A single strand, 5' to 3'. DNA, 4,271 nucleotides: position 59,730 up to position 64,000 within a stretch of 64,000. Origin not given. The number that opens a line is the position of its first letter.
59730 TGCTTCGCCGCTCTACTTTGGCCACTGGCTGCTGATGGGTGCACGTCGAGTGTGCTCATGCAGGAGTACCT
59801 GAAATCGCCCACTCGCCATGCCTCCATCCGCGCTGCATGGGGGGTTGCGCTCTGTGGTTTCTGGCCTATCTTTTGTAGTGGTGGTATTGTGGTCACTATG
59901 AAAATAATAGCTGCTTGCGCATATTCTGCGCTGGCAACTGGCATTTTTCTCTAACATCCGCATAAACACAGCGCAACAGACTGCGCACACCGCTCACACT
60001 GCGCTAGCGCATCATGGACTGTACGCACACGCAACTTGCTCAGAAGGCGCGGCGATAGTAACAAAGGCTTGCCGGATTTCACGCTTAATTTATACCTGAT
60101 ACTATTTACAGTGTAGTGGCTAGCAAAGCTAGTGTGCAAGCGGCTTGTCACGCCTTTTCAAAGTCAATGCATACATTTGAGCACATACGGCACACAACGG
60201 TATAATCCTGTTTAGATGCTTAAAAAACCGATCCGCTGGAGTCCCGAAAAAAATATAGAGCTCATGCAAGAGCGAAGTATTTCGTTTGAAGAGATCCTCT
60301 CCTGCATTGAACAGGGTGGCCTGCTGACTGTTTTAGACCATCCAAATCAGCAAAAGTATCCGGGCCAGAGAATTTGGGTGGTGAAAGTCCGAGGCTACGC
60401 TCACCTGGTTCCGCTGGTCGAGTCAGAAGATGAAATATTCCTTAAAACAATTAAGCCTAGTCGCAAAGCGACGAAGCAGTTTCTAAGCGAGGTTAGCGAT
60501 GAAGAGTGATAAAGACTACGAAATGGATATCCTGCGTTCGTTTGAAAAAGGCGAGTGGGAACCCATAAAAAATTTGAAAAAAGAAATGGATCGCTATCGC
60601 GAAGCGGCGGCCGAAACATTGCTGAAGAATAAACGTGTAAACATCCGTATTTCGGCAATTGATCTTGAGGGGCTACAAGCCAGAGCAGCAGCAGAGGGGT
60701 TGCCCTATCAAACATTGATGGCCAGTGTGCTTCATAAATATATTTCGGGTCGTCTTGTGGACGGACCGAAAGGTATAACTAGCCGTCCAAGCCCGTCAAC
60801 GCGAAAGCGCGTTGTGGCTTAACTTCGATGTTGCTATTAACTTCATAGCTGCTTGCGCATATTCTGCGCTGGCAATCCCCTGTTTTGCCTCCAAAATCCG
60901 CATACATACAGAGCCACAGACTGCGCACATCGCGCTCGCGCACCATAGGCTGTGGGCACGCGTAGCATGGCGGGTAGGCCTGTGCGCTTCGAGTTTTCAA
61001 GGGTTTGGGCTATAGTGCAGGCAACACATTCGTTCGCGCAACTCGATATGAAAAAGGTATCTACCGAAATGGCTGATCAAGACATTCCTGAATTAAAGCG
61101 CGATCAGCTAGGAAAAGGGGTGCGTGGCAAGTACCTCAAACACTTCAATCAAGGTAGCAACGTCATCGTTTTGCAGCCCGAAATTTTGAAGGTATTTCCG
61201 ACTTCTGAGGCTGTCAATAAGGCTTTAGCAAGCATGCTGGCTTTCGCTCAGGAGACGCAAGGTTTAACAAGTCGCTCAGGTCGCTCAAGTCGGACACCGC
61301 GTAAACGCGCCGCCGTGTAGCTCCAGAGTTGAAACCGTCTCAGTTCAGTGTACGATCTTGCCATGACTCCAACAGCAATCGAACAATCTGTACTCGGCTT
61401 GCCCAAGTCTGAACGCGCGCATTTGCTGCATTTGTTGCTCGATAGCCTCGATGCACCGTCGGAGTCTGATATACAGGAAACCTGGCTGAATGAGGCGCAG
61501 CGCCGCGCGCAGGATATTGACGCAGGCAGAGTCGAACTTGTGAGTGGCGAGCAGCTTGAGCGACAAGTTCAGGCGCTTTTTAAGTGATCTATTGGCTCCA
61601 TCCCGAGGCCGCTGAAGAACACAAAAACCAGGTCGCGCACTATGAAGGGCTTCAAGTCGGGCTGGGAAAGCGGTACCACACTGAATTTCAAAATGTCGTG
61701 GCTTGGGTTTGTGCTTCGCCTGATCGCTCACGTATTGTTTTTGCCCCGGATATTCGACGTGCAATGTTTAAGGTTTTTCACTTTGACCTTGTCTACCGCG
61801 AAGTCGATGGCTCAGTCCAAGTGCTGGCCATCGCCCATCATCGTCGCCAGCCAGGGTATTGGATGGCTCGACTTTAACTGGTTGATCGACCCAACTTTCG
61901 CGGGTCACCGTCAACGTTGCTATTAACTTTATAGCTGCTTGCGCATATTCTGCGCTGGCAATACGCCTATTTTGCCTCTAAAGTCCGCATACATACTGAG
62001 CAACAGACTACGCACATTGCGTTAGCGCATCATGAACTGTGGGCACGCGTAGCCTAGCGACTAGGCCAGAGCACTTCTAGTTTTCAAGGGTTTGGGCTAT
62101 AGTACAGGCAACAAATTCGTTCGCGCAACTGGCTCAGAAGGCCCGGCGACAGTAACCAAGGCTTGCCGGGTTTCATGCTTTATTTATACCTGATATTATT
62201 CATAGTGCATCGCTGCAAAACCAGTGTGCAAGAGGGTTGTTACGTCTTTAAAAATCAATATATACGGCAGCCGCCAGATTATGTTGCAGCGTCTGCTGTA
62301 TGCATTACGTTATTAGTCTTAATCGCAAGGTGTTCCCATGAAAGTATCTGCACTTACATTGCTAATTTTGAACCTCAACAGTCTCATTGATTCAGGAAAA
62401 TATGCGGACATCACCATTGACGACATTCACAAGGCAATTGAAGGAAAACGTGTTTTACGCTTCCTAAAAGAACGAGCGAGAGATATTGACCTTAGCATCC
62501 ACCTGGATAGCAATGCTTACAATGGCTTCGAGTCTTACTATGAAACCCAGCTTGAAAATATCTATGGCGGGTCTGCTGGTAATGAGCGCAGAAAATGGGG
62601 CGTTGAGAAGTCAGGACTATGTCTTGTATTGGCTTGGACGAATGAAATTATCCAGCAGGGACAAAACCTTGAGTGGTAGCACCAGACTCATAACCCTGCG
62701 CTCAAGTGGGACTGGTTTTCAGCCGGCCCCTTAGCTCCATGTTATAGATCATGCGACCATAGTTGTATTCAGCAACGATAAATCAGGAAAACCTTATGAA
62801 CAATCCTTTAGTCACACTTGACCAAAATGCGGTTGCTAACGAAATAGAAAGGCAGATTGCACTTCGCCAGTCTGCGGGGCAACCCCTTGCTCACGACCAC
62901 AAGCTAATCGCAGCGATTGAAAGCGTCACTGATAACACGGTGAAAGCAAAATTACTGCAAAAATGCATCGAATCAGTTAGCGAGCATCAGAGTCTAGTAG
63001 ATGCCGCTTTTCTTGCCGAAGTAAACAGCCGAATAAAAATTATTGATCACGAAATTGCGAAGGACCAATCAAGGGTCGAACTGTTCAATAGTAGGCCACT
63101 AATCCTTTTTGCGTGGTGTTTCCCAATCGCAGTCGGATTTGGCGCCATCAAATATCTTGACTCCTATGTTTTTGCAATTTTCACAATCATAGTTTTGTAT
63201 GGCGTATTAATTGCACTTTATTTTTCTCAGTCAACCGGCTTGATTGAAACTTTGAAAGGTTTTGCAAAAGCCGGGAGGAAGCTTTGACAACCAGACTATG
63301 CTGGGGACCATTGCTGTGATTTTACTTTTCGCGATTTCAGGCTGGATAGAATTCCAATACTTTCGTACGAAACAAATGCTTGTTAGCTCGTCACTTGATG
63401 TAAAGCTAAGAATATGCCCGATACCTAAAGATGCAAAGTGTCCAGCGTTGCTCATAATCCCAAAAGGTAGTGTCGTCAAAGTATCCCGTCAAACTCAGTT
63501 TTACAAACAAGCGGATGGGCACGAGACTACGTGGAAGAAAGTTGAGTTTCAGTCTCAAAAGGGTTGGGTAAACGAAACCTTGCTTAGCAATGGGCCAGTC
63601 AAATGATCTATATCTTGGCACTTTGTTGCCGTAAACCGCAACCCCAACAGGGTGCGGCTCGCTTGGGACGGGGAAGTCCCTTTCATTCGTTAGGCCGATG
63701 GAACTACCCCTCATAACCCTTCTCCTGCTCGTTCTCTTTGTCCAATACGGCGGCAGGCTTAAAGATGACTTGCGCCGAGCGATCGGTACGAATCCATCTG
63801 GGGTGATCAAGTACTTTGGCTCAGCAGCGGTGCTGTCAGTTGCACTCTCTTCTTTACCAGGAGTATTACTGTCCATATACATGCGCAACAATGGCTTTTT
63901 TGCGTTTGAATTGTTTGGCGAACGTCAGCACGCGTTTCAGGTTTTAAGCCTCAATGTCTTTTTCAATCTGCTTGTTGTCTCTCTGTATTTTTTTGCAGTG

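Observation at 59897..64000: Integron-type gene cassette array without an integrase, abutting ftsH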

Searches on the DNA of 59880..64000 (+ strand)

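Call 104: search_with_rna_model(model_id=R2, source=window, start=59880, end=64000, filters=off, max_evalue=10, show_alignments=0)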
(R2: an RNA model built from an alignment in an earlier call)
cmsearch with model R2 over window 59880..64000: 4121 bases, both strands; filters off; matches with E-value up to 10: 5.
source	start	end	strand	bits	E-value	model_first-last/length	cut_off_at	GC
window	62688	62747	+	28.8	8.9e-07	1-72/72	no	0.53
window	61262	61334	+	17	0.0024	1-72/72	no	0.56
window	60773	60836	+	15.9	0.005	1-72/72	no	0.52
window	61872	61922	+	7.4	1.5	1-72/72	no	0.51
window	60200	60217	+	5.1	7.3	1-72/72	no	0.28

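Call 110: search_dna_similar(query=window:61916-62310:+, collection=plasmids, mode=distant, max_rows=10)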
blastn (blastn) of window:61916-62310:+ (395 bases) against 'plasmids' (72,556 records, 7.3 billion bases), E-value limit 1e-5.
No match.

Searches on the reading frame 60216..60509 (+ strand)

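Call 13: search_protein_families(library=pfam, proteins=[window:60216-60509:+], max_evalue=0.1)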
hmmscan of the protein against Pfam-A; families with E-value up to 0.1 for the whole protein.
window:60216-60509:+ (97 aa): 2 families
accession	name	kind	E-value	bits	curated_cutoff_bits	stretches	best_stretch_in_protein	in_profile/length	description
PF14076.12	DUF4258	-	0.00088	20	25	1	16-79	8-69/71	Domain of unknown function (DUF4258)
PF04365.19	BrnT_toxin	-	0.0014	19.3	34.5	1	8-86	1-74/77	Ribonuclease toxin, BrnT, of type II toxin-antitoxin system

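Call 21: search_protein_families(library=ncbifam, proteins=[window:60216-60509:+], max_evalue=0.1)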
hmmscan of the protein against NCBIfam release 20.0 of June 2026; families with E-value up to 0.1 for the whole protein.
window:60216-60509:+ (97 aa): 0 families

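Call 129: search_protein_families(library=padloc, proteins=[window:60216-60509:+], max_evalue=0.01)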
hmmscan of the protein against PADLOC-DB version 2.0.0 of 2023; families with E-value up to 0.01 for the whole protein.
window:60216-60509:+ (97 aa): 0 families

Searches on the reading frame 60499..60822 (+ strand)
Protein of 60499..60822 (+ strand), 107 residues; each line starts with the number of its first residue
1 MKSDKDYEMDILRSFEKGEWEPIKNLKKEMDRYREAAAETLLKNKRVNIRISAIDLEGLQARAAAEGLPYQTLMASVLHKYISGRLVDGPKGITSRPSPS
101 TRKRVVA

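Call 13: search_protein_families(library=pfam, proteins=[window:60499-60822:+], max_evalue=0.1)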
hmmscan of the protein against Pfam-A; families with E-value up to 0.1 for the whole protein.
window:60499-60822:+ (107 aa): 3 families
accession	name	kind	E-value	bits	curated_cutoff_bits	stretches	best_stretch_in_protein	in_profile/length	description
PF12441.14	CopG_antitoxin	-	0.0005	21.2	28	1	43-80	41-78/79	CopG antitoxin of type II toxin-antitoxin system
PF14384.12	BrnA_antitoxin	-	0.0032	18.3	26.1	1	22-82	16-68/68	BrnA antitoxin of type II toxin-antitoxin system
PF18146.6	CinA_KH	-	0.095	13.2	27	0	11-66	3-57/73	Damage-inducible protein CinA KH domain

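Call 21: search_protein_families(library=ncbifam, proteins=[window:60499-60822:+], max_evalue=0.1)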
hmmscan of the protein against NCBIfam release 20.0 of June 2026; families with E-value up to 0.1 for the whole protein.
window:60499-60822:+ (107 aa): 1 family
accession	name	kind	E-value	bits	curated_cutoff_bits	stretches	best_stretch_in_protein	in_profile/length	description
NF047399.1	BrnA_antitoxin_add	equivalog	0.014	15.5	60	1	37-79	25-67/70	type II toxin-antitoxin system BrnA family antitoxin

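Call 129: search_protein_families(library=padloc, proteins=[window:60499-60822:+], max_evalue=0.01)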
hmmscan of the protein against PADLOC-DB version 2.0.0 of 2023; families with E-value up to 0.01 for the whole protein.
window:60499-60822:+ (107 aa): 0 families

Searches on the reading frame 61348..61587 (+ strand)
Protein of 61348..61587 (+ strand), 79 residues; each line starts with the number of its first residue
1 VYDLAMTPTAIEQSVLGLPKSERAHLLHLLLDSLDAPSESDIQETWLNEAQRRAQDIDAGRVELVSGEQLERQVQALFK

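Call 13: search_protein_families(library=pfam, proteins=[window:61363-61587:+], max_evalue=0.1)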
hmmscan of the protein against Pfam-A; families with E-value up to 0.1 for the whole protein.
window:61363-61587:+ (74 aa): 1 family
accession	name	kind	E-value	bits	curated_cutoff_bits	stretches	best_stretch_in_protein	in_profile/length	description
PF09720.15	Unstab_antitox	-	3.1e-14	53.2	23.3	1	13-64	2-53/54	Putative addiction module component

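Call 21: search_protein_families(library=ncbifam, proteins=[window:61363-61587:+], max_evalue=0.1)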
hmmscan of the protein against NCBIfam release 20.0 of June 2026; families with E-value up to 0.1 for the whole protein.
window:61363-61587:+ (74 aa): 1 family
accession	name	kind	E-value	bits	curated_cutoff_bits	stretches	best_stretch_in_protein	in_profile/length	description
TIGR02574.1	stabl_TIGR02574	hypoth_equivalog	1.8e-08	34.3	31.9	1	10-70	2-63/65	putative addiction module component, TIGR02574 family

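Call 124: list_cluster_members(proteins=[window:61348-61587:+, window:61584-61877:+, window:60952-61320:+, window:63262-63606:+, window:62763-63287:+])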
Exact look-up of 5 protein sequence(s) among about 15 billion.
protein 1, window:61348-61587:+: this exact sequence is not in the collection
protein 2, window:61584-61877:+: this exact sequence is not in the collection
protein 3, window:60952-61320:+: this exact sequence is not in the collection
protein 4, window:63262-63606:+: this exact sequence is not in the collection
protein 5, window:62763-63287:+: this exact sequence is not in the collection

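Call 129: search_protein_families(library=padloc, proteins=[window:61363-61587:+], max_evalue=0.01)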
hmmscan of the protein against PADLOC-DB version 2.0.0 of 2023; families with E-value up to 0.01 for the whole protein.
window:61363-61587:+ (74 aa): 0 families

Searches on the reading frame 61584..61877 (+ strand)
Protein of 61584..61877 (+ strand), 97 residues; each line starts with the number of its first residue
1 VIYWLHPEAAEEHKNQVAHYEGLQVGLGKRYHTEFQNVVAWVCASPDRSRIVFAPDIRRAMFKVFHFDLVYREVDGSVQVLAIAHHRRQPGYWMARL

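Call 13: search_protein_families(library=pfam, proteins=[window:61584-61877:+], max_evalue=0.1)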
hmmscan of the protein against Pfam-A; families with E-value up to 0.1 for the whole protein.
window:61584-61877:+ (97 aa): 1 family
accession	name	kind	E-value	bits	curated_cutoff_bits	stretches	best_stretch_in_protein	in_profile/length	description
PF05016.21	ParE_toxin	-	3.6e-05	24.7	23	1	5-90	3-89/89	ParE toxin of type II toxin-antitoxin system, parDE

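Call 21: search_protein_families(library=ncbifam, proteins=[window:61584-61877:+], max_evalue=0.1)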
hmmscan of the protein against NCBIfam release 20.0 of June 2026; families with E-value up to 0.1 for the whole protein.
window:61584-61877:+ (97 aa): 0 families

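Call 64: find_encoding_contigs(protein=window:61584-61877:+, flank=10000)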
Protein window:61584-61877:+ (97 aa): no gene with exactly this product is on record in the collection.

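Call 125: list_cluster_members(proteins=[window:61584-61874:+, window:61348-61584:+, window:63262-63603:+, window:60952-61317:+, window:61069-61317:+, window:63376-63603:+])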
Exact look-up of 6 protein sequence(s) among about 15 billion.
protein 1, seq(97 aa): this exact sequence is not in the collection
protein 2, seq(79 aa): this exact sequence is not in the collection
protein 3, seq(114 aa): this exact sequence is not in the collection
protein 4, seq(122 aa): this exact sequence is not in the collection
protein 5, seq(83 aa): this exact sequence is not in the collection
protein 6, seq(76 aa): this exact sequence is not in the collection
